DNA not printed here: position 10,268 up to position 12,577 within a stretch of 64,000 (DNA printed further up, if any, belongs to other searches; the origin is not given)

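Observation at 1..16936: Barrel-rich alpha-glucan utilisation locus without SusC/SusD: candidate undescribed outer-membrane glycan capture system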

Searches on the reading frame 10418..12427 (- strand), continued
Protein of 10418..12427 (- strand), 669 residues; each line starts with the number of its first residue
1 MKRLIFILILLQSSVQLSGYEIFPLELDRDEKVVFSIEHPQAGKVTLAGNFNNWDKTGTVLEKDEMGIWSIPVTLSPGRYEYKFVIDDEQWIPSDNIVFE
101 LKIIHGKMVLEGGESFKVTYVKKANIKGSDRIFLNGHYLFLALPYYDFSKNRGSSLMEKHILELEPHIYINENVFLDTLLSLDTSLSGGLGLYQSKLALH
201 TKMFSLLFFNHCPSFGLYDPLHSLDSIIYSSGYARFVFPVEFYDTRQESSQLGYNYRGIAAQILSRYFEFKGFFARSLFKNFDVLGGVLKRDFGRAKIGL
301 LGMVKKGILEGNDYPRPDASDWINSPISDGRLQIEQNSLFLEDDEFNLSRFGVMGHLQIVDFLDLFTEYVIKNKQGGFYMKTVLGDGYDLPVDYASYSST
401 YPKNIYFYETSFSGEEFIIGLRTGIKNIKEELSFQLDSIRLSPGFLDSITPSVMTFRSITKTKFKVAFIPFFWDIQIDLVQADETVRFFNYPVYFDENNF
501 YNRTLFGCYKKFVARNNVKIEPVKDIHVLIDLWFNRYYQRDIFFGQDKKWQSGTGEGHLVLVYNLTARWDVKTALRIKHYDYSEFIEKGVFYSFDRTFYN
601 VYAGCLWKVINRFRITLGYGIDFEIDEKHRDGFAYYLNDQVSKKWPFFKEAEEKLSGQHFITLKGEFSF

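Call 29: fold_search(model_id=the predicted structure, library=pdb)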
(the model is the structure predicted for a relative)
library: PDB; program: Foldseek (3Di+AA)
matches with E <= 10: 842; with E <= 0.001: 263
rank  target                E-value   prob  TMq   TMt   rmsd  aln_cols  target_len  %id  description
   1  8ae1_A                1.2e-08  1.00  0.27  0.20  29.0       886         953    8  Structure of trimeric SlpA outer membrane protein (released 2022-11-30)
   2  8agd_A                3.6e-08  1.00  0.26  0.17  28.5       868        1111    9  Full SDBC and SOD assembly (released 2023-04-12)
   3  7zgx_A                5.8e-08  1.00  0.27  0.21  29.2       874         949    9  S-layer Deinoxanthin Binding Complex, C1 symmetry (released 2022-07-13)
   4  5iv9_A                2.7e-07  1.00  0.27  0.25  22.0       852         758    8  The LPS Transporter LptDE from Klebsiella pneumoniae, full-length (released 2016-05-18)
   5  8h1s_C                3.7e-07  1.00  0.26  0.23  20.2       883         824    9  Crystal structure of apo-LptDE complex (released 2023-10-11)
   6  6z8u_B                4.9e-07  1.00  0.30  0.31  14.4       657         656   10  Copper transporter OprC (released 2021-06-09)
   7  9fz5_A                5.4e-07  1.00  0.25  0.24  22.0       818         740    8  Cryo-EM structure of LptDE-YedD complex from Escherichia Coli (released 2025-04-09)
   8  6z8r_B                8.7e-07  1.00  0.30  0.30  15.2       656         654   10  Copper transporter OprC (released 2021-06-09)
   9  9rpr_A                9.1e-07  1.00  0.24  0.23  21.8       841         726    8  Cryo-EM structure of LptDEM complex containing Shigella flexneri LptE and endogenous E. coli LptD and LptM (released 2025-12-10)
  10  6fok_B                1.1e-06  1.00  0.31  0.32  15.4       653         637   10  Copper transporter OprC (released 2019-03-13)
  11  6ehf                  2.2e-06  1.00  0.22  0.35  14.7       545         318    7  OmpT (in-vitro folded), an outer membrane protein Vibrio cholerae (trimer form) (released 2018-04-25)
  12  6z9n_B                2.3e-06  1.00  0.31  0.32  14.5       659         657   10  Copper transporter OprC (released 2021-06-30)
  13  8h1r_D                2.5e-06  1.00  0.27  0.24  19.0       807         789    9  Crystal structure of LptDE-YifL complex (released 2023-10-25)
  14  6z9y_D                2.9e-06  1.00  0.32  0.32  14.2       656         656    9  Copper transporter OprC (released 2021-06-30)
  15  6z9n_A                3.1e-06  1.00  0.31  0.32  14.6       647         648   11  Copper transporter OprC (released 2021-06-30)
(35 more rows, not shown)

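Call 49: search_solved_structures(query=A1, max_evalue=1)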
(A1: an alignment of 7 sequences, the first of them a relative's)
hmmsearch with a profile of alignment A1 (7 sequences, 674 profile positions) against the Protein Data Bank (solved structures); distinct sequences matched with E-value up to 1: 47.
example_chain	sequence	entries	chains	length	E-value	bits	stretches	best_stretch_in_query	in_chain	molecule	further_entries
5ot1_A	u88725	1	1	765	5.6e-09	38.1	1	41-96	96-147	Pullulanase type II, GH13 family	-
8jn0_A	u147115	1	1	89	1.1e-06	30.5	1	55-106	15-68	Alpha-amylase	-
7ml5_A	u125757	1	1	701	3.8e-06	28.7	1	21-81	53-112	Isoform 2 of 1,4-alpha-glucan-branching enzyme, chloroplastic/amyloplastic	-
3vu2_A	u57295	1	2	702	3.8e-06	28.7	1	21-81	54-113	1,4-alpha-glucan-branching enzyme, chloroplastic/amyloplastic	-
3amk_A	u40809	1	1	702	3.8e-06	28.7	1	21-81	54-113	Os06g0726400 protein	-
3aml_A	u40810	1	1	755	4.2e-06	28.6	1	21-81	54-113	Os06g0726400 protein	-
6rzn_A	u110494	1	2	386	4.8e-06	28.4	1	25-116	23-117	Ferulic acid esterase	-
8bbp_B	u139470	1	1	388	4.9e-06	28.4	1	25-116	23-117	Ferulic acid esterase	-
8bbp_A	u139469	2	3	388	4.9e-06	28.4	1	25-116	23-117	Ferulic acid esterase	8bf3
9u77_A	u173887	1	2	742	3.8e-05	25.4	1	34-88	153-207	1,4-alpha-glucan branching enzyme GlgB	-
6klf_A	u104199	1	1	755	7e-05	24.5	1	28-80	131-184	1,4-alpha-glucan branching enzyme GlgB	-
5gr3_A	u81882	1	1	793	7.3e-05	24.5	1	28-80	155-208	1,4-alpha-glucan branching enzyme GlgB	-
5gr2_A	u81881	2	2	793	7.4e-05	24.5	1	28-80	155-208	1,4-alpha-glucan branching enzyme GlgB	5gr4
5gqw_A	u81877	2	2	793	7.4e-05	24.5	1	28-80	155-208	1,4-alpha-glucan branching enzyme GlgB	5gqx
5gqz_A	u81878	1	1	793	7.4e-05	24.4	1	28-80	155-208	1,4-alpha-glucan branching enzyme GlgB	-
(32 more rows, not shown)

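Call 80: search_protein_families(library=pfam, proteins=[L005:2129-7480:+, L019:1231-7374:+, L017:4484-7669:+, L010:6499-7623:+], max_evalue=0.001)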
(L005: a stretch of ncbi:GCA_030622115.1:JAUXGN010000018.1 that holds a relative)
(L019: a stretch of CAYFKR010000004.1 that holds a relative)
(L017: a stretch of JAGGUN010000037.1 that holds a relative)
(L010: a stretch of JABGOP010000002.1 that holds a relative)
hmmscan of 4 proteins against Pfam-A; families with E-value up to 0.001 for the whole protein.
L005:2129-7480:+ (1783 aa): 6 families
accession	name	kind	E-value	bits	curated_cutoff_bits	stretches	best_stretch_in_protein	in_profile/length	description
PF09985.14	Glucodextran_C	-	2.5e-30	106.1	22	1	1091-1359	3-219/228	C-terminal binding-module, SLH-like, of glucodextranase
PF13620.12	CarboxypepD_reg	-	9.6e-08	32.7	32.3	1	342-427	3-81/82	Carboxypeptidase regulatory-like domain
PF13860.13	FlgD_ig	-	1.1e-07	32.2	27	1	1696-1765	11-76/79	FlgD Ig-like domain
PF13585.12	CHU_C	-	7.4e-05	23.2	27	1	1683-1765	4-73/86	CHU_C Type IX secretion signal domain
PF09134.16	Invasin_D3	-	7.6e-05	23.6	33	1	572-651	11-88/98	Invasin, domain 3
PF02369.22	Big_1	-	9e-05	22.9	34.9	1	575-649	12-85/93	Bacterial Ig-like domain (group 1)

L019:1231-7374:+ (2048 aa): 5 families
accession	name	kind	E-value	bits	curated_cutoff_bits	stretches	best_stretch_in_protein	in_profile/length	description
PF09985.14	Glucodextran_C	-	2.5e-26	93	22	1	1353-1605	1-215/228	C-terminal binding-module, SLH-like, of glucodextranase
PF13620.12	CarboxypepD_reg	-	4.1e-08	33.9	32.3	0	348-387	36-76/82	Carboxypeptidase regulatory-like domain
PF02369.22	Big_1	-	5.8e-08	33.2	34.9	1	804-888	2-81/93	Bacterial Ig-like domain (group 1)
PF09134.16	Invasin_D3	-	1.5e-07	32.3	33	1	803-889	4-84/98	Invasin, domain 3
PF18565.7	Glyco_hydro2_C5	-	0.0008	19.7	32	0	805-886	2-93/103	Glycoside hydrolase family 2 C-terminal domain 5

L017:4484-7669:+ (1062 aa): 3 families
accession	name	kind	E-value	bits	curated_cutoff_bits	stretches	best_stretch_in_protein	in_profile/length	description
PF09985.14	Glucodextran_C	-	4.2e-38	131.5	22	1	427-662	3-215/228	C-terminal binding-module, SLH-like, of glucodextranase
PF13620.12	CarboxypepD_reg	-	2.3e-07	31.5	32.3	0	266-337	12-81/82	Carboxypeptidase regulatory-like domain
PF13585.12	CHU_C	-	9.5e-06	26.1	27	1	962-1046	3-73/86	CHU_C Type IX secretion signal domain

L010:6499-7623:+ (375 aa): 0 families
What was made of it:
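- On T9SS C-terminal sorting domain (type A TIGR04183 / type B TIGR04131): Orthologous tails pass FlgD_ig, for example 32.2 bits in L005 (call 80).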

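Call 91: search_solved_structures(query=L005:14665-15903:+, max_evalue=1e-8)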
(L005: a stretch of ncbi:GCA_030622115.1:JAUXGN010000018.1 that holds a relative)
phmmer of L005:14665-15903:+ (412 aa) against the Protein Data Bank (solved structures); distinct sequences matched with E-value up to 1e-8: 496 (the best 60 are shown).
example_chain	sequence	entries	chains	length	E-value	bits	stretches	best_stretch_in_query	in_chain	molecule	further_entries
9xf5_A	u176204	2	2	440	1.7e-57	198.3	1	31-409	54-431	ABC transporter substrate-binding protein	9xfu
8art_A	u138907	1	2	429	9.5e-44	153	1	9-408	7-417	Putative secreted maltose-binding protein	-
7bvt_A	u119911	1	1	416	1.2e-40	142.8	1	28-409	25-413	Hypothetical sugar ABC-transporter sugar binding protein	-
4qrz_A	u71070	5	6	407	1.7e-38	135.7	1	31-405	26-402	ABC-TYPE SUGAR TRANSPORTER | ABC transporter, substrate binding protein (Sugar)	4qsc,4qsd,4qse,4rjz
5ci5_A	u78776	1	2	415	3e-38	134.9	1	31-410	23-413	Extracellular solute-binding protein family 1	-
3jzj_A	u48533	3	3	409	3e-36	128.3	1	24-368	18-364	Acarbose/maltose binding protein GacH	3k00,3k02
3k01_A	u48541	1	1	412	6.7e-36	127.2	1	29-368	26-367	Acarbose/maltose binding protein GacH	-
5ysb_A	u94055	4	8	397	1e-35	126.6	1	31-409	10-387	Lin1841 protein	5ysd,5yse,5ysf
6dtq_A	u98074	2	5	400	2.1e-28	102.5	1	42-409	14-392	maltose-binding protein MalE3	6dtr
1eu8_A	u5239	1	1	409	1.9e-27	99.4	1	45-409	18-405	TREHALOSE/MALTOSE BINDING PROTEIN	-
4r9f_A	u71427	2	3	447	3.1e-27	98.6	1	25-336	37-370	MBP1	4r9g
2gh9_A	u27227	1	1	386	5.6e-27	97.8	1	33-375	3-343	maltose/maltodextrin-binding protein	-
7x0i_A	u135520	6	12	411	8.4e-24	87.3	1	33-361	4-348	CbpB | CpbB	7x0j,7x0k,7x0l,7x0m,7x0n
5f7v_A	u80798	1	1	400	3.1e-23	85.5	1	23-408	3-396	Lmo0181 protein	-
3uor_A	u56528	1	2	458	6.3e-23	84.4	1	23-405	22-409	ABC transporter sugar binding protein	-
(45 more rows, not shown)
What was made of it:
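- The SBP of L005 is most similar to maltose, maltodextrin and acarbose binding proteins (call 91).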
